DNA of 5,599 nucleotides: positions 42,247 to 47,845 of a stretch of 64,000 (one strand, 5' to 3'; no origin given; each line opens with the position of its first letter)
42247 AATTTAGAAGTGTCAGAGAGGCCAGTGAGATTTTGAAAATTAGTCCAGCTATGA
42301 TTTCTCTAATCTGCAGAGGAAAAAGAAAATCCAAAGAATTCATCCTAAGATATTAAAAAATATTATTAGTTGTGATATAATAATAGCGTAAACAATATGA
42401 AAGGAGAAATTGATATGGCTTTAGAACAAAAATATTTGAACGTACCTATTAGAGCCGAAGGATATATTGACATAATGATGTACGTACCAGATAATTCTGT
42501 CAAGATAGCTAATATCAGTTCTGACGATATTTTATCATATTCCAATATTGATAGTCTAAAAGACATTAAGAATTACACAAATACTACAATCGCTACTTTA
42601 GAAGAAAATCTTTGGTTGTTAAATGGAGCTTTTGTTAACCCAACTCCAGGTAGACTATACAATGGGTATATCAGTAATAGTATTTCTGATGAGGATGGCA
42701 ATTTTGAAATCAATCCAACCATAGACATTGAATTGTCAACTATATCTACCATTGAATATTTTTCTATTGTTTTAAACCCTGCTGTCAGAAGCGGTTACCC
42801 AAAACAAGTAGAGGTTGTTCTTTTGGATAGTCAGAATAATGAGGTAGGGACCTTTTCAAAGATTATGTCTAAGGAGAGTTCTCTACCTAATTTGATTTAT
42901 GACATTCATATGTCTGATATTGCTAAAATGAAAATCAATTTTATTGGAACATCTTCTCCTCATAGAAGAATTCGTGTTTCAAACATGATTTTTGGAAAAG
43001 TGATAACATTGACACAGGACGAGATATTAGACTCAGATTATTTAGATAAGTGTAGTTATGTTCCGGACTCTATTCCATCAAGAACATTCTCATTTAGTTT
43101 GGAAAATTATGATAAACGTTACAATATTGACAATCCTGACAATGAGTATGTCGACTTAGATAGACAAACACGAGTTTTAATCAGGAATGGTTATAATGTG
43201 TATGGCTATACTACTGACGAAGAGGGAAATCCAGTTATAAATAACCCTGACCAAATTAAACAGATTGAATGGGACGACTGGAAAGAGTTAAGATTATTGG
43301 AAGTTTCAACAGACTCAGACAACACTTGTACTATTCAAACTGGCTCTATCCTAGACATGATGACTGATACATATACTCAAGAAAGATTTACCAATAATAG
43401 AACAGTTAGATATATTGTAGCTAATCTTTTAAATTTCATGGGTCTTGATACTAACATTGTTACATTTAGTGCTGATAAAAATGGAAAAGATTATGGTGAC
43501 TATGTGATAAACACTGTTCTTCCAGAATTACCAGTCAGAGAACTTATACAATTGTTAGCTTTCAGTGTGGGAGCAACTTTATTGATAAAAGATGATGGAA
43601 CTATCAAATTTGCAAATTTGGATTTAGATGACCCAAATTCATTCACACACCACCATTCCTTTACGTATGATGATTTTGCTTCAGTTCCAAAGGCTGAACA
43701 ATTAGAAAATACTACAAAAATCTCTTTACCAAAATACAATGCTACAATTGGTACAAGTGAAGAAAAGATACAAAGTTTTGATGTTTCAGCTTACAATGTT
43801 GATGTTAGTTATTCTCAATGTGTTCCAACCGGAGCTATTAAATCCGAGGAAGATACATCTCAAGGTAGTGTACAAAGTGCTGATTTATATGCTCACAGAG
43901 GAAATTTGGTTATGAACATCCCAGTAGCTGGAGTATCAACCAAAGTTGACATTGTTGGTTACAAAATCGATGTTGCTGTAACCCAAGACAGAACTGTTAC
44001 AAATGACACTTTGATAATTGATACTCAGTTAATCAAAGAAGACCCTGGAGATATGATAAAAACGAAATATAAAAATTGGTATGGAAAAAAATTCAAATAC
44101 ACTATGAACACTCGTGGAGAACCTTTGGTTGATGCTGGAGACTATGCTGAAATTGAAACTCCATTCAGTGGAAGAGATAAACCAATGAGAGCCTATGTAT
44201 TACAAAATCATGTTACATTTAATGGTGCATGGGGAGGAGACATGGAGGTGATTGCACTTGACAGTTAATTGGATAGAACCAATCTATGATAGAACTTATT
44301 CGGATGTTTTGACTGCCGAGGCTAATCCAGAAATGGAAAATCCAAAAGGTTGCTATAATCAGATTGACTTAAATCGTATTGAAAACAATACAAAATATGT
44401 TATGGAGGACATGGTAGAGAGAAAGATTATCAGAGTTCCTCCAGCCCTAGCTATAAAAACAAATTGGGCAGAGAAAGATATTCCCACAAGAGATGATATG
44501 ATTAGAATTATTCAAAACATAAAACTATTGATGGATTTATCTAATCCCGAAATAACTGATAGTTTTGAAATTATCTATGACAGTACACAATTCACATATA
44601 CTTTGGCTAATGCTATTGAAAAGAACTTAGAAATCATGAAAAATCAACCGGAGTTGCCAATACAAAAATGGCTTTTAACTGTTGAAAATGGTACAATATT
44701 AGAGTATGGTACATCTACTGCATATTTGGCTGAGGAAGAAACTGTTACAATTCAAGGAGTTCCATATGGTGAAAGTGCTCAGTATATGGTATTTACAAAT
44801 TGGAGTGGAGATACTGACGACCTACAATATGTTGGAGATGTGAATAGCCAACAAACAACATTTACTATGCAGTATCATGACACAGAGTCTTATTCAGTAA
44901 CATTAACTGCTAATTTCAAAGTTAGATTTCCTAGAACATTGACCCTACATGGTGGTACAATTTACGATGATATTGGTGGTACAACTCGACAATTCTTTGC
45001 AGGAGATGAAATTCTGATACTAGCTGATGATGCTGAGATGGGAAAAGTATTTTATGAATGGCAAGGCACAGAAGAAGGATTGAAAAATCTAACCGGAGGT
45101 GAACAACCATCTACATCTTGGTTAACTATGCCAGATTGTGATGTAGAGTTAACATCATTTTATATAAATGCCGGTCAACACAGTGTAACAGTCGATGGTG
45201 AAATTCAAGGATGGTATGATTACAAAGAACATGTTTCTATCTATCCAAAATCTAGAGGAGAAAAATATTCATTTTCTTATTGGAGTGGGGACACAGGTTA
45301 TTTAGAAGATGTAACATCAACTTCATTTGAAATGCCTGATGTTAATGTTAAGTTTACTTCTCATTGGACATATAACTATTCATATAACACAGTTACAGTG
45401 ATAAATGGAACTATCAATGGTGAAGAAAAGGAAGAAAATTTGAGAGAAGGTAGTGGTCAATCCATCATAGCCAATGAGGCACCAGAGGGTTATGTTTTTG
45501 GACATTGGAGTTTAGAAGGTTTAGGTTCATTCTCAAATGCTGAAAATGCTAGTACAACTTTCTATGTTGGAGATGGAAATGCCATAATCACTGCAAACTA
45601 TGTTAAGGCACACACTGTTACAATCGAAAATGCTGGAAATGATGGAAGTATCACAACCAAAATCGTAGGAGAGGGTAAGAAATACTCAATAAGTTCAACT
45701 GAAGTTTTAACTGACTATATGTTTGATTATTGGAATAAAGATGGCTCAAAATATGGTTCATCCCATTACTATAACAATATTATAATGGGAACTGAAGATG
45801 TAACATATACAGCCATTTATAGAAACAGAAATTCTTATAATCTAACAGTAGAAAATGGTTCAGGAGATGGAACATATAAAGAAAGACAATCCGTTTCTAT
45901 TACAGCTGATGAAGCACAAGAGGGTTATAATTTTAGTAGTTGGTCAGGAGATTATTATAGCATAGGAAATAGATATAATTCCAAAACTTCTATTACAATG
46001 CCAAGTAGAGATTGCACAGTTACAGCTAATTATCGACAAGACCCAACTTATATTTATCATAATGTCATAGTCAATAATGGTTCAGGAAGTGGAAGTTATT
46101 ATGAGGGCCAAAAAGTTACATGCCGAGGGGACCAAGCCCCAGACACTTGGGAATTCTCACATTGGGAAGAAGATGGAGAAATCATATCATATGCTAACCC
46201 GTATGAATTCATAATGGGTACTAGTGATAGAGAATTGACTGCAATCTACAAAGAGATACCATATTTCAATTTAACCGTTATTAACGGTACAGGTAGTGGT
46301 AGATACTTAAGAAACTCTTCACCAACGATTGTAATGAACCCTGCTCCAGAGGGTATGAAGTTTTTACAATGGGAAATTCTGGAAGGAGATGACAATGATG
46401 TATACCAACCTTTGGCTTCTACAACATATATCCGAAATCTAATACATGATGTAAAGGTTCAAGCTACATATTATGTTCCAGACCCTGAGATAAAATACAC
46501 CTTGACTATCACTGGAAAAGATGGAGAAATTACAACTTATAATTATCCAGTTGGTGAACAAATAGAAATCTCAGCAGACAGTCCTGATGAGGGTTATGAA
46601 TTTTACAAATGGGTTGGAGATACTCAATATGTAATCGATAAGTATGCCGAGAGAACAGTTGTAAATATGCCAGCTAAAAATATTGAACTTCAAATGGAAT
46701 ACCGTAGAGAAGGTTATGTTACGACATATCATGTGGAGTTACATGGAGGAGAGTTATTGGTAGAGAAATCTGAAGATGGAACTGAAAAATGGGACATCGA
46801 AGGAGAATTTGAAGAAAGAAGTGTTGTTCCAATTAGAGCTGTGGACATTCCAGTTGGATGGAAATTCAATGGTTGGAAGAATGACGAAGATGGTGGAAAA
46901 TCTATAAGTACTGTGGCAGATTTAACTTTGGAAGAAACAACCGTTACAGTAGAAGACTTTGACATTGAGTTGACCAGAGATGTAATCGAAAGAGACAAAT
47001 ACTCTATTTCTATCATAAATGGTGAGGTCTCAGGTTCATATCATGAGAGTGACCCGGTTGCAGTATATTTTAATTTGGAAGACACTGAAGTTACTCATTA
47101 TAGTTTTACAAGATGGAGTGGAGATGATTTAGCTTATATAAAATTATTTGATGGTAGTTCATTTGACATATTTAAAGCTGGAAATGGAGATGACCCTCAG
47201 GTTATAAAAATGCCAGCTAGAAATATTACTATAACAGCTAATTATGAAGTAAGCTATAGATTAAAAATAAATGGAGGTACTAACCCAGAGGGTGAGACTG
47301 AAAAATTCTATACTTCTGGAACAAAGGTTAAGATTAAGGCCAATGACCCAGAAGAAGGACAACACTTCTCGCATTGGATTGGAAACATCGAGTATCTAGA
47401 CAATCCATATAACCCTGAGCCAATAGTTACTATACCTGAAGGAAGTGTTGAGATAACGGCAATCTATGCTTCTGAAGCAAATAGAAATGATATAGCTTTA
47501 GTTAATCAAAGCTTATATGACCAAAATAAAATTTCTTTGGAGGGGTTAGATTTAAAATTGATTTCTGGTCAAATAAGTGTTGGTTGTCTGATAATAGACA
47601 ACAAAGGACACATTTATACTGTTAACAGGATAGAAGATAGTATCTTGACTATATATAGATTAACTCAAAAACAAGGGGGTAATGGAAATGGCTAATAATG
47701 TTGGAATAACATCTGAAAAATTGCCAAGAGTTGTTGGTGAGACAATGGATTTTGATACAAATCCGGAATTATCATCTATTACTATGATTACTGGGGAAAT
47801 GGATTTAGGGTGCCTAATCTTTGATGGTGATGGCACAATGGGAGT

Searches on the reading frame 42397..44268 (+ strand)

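Call 84: search_protein_families(library=phrogs, proteins=[window:42397-44268:+], max_evalue=0.00001)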
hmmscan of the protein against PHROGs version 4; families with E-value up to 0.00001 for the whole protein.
window:42397-44268:+ (623 aa): 2 families
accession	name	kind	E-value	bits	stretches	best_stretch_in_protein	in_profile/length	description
phrog_13879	-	unknown function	1.5e-32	113.6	1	39-611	37-536/571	-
phrog_33267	-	unknown function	1.1e-09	37.8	1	48-244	29-221/923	-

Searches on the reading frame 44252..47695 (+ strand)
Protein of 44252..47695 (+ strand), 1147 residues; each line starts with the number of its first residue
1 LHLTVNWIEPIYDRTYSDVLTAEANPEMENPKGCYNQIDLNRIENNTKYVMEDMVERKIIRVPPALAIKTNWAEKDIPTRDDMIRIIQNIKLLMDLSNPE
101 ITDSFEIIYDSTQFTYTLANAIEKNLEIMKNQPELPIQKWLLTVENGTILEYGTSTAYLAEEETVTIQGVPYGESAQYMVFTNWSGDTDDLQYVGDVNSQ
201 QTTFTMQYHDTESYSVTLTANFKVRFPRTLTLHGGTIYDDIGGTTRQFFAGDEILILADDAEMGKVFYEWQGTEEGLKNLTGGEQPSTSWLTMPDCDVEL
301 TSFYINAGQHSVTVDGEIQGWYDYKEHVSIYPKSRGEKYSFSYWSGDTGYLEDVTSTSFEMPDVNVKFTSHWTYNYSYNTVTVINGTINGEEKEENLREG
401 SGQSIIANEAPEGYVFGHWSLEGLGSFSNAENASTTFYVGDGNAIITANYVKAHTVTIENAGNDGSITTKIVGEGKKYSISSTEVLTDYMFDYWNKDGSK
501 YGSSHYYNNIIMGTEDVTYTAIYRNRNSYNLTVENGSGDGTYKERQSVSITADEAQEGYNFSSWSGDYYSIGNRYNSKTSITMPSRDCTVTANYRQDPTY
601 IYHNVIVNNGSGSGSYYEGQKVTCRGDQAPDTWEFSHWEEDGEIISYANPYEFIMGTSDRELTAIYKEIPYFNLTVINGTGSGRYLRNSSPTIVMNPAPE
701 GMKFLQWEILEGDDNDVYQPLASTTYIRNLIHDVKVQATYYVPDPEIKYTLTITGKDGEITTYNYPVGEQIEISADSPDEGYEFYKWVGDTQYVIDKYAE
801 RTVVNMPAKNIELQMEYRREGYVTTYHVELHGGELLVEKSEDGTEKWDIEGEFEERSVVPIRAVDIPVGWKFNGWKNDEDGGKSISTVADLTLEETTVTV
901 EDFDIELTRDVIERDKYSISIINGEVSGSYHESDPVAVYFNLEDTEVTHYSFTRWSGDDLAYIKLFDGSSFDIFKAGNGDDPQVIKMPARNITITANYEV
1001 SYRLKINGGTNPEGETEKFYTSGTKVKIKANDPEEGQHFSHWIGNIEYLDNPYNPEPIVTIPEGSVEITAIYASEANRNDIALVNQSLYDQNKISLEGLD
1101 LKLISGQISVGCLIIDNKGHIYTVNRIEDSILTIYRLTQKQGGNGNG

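Call 48: search_protein_families(library=phrogs, proteins=[window:44252-47695:+], max_evalue=0.00001)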
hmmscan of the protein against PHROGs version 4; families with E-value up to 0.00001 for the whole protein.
window:44252-47695:+ (1147 aa): 1 family
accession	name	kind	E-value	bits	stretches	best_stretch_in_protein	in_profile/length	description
phrog_18725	-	unknown function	1.3e-06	29.7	1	30-129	11-108/132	-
